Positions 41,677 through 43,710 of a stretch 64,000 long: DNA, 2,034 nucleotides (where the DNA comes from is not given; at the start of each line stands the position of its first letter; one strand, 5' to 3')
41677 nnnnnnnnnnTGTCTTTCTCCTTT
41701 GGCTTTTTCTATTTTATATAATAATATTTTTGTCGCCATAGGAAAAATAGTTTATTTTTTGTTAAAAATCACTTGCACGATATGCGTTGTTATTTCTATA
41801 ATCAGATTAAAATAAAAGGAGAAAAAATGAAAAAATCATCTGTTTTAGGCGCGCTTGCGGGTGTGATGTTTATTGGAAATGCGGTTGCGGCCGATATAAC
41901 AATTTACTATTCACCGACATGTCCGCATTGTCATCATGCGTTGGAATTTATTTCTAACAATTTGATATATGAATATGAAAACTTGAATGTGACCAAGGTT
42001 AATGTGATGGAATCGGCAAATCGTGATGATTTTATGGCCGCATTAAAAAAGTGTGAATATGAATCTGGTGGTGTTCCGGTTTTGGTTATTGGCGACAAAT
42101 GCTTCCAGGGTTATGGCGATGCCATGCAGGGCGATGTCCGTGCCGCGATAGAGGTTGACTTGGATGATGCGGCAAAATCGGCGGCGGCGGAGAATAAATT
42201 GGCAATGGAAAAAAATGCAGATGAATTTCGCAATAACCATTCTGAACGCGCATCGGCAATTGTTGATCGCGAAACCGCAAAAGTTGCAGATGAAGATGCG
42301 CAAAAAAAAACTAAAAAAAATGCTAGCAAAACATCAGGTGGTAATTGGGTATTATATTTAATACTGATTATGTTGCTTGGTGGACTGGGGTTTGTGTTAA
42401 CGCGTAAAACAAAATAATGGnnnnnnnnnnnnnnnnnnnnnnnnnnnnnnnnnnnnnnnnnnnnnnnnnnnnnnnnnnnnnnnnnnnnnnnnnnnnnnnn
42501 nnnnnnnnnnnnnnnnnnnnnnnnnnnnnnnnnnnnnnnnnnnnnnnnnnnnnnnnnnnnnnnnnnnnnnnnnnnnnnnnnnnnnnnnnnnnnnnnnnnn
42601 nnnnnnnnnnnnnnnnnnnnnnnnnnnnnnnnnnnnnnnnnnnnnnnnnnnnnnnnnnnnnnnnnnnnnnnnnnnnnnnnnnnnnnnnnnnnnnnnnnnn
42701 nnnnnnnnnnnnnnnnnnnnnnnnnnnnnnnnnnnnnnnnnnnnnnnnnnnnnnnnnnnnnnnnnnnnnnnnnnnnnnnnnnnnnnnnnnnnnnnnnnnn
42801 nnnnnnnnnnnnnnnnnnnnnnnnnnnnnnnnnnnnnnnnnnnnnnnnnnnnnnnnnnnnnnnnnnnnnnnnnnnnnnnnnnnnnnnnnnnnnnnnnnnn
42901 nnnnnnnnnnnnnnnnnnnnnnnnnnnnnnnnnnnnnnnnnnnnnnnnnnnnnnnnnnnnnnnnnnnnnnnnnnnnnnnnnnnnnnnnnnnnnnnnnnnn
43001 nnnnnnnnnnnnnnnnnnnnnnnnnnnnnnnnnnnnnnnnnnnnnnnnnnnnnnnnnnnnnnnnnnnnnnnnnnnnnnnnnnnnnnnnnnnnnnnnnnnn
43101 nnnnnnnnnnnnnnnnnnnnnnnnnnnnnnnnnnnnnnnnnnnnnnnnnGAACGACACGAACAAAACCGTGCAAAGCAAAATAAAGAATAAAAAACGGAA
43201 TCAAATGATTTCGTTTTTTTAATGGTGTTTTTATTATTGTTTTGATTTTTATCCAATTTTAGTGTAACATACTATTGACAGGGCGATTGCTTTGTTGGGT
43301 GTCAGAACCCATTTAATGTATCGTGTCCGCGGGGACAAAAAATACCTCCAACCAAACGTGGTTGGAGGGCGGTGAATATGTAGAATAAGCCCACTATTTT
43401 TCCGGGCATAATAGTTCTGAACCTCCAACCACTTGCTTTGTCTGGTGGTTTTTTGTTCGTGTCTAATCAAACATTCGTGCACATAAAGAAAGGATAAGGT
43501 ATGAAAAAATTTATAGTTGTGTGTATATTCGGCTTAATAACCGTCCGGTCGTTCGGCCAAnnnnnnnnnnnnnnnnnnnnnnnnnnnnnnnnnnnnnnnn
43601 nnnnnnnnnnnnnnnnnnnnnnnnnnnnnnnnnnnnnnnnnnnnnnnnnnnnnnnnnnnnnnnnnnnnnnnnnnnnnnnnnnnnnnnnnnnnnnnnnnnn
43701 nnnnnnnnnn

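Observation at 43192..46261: Second tRNA-flanked block (tRNA-Thr) encoding three consecutive secreted proteins, including an S1 trypsin-like protease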

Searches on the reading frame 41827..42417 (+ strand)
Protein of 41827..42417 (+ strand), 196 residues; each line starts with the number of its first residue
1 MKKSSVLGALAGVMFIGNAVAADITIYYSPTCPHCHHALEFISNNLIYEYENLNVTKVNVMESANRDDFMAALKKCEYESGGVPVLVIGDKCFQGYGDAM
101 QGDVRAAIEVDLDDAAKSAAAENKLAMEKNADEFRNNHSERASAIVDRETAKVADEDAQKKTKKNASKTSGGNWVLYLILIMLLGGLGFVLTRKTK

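Call 4: search_protein_families(library=pfam, proteins=[window:41827-42417:+], max_evalue=0.1)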
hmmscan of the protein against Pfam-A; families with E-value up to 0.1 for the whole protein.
window:41827-42417:+ (196 aa): 6 families
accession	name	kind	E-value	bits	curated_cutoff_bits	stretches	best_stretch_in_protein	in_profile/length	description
PF00462.30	Glutaredoxin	-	5.7e-06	26.9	22.9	1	24-92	1-59/60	Glutaredoxin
PF08534.16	Redoxin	-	0.0029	17.9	26.6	1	24-101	33-107/148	Redoxin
PF05768.20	Glrx-like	-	0.026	15.3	26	1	24-90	2-57/77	Glutaredoxin-like domain (DUF836)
PF14283.11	CD1107-like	-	0.044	14.1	26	0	103-192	59-150/158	Mobile element protein CD1107-like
PF00085.26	Thioredoxin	-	0.083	13.4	23.5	0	27-64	25-62/103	Thioredoxin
PF13462.12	Thioredoxin_4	-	0.089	13.4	23.2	0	14-50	6-42/165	Thioredoxin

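Call 5: search_protein_families(library=ncbifam, proteins=[window:41827-42417:+], max_evalue=0.1)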
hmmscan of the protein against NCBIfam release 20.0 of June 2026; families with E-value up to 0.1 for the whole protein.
window:41827-42417:+ (196 aa): 11 families
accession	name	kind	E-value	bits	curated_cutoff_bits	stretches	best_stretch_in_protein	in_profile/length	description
TIGR02196.1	GlrX_YruB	hypoth_equivalog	3.4e-08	33.8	88.55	1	24-97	2-65/74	glutaredoxin-like protein, YruB-family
TIGR00411.1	redox_disulf_1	equivalog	6.5e-07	29.3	92.75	1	24-92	3-63/82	MJ0307 family thioredoxin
TIGR02180.1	GRX_euk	equivalog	8.1e-05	22.8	87.25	1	24-101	1-73/84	glutaredoxin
TIGR02181.1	GRX_bact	equivalog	8.9e-05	22.7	90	1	24-101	1-69/80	glutaredoxin 3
NF041212.1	Uxx_star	subfamily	0.00019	21.6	66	1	24-97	1-65/70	Uxx-star family glutaredoxin-like (seleno)protein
TIGR02187.2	PDO_seleno_TRX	equivalog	0.0038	16.6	185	1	23-91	131-190/209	protein disulfide oxidoreductase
NF041114.2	gluta_UXX_star_1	equivalog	0.0041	17.3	72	1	24-97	1-65/70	UXX-star selenoprotein family 1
NF007923.0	PRK10638.1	equivalog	0.016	15.3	129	1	22-47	2-27/83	glutaredoxin 3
TIGR03656.1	IsdC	equivalog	0.026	14.3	155.85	1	103-192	114-212/219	heme uptake protein IsdC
TIGR02200.1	GlrX_actino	hypoth_equivalog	0.036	14.5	89.5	1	24-57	2-34/77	mycoredoxin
TIGR02194.1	GlrX_NrdH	subfamily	0.037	14.2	85.75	1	24-96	1-63/72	glutaredoxin-like protein NrdH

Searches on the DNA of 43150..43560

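Call 10: search_rna_families(source=window, start=43150, end=43560, threshold=evalue, max_evalue=10, show_alignments=2)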
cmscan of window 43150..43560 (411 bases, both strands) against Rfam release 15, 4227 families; matches with E-value up to 10: 6.
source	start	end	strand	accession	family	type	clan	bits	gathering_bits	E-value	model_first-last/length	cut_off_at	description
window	43168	43219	+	RF02427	SpF10_sRNA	Gene; sRNA;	-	21.4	60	0.12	1-57/57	no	Streptococcus sRNA SpF10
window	43337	43453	-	RF00021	Spot_42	Gene; sRNA;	-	17.9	80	0.5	1-115/115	no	Spot 42 RNA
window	43150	43228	+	RF02058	STnc400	Gene;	-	16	80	1.7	46-125/125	5'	Gammaproteobacterial sRNA STnc400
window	43155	43224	-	RF01485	rli61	Cis-reg;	-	15.1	50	4.6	1-106/106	no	Listeria sRNA rli61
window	43191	43243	-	RF01675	CrcZ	Gene; sRNA;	-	13.1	95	0.2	1-398/398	no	Pseudomonas sRNA CrcZ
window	43184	43207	+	RF00617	cHP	Cis-reg;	CL00129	13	40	6.5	1-45/45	no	Flavivirus capsid hairpin cHP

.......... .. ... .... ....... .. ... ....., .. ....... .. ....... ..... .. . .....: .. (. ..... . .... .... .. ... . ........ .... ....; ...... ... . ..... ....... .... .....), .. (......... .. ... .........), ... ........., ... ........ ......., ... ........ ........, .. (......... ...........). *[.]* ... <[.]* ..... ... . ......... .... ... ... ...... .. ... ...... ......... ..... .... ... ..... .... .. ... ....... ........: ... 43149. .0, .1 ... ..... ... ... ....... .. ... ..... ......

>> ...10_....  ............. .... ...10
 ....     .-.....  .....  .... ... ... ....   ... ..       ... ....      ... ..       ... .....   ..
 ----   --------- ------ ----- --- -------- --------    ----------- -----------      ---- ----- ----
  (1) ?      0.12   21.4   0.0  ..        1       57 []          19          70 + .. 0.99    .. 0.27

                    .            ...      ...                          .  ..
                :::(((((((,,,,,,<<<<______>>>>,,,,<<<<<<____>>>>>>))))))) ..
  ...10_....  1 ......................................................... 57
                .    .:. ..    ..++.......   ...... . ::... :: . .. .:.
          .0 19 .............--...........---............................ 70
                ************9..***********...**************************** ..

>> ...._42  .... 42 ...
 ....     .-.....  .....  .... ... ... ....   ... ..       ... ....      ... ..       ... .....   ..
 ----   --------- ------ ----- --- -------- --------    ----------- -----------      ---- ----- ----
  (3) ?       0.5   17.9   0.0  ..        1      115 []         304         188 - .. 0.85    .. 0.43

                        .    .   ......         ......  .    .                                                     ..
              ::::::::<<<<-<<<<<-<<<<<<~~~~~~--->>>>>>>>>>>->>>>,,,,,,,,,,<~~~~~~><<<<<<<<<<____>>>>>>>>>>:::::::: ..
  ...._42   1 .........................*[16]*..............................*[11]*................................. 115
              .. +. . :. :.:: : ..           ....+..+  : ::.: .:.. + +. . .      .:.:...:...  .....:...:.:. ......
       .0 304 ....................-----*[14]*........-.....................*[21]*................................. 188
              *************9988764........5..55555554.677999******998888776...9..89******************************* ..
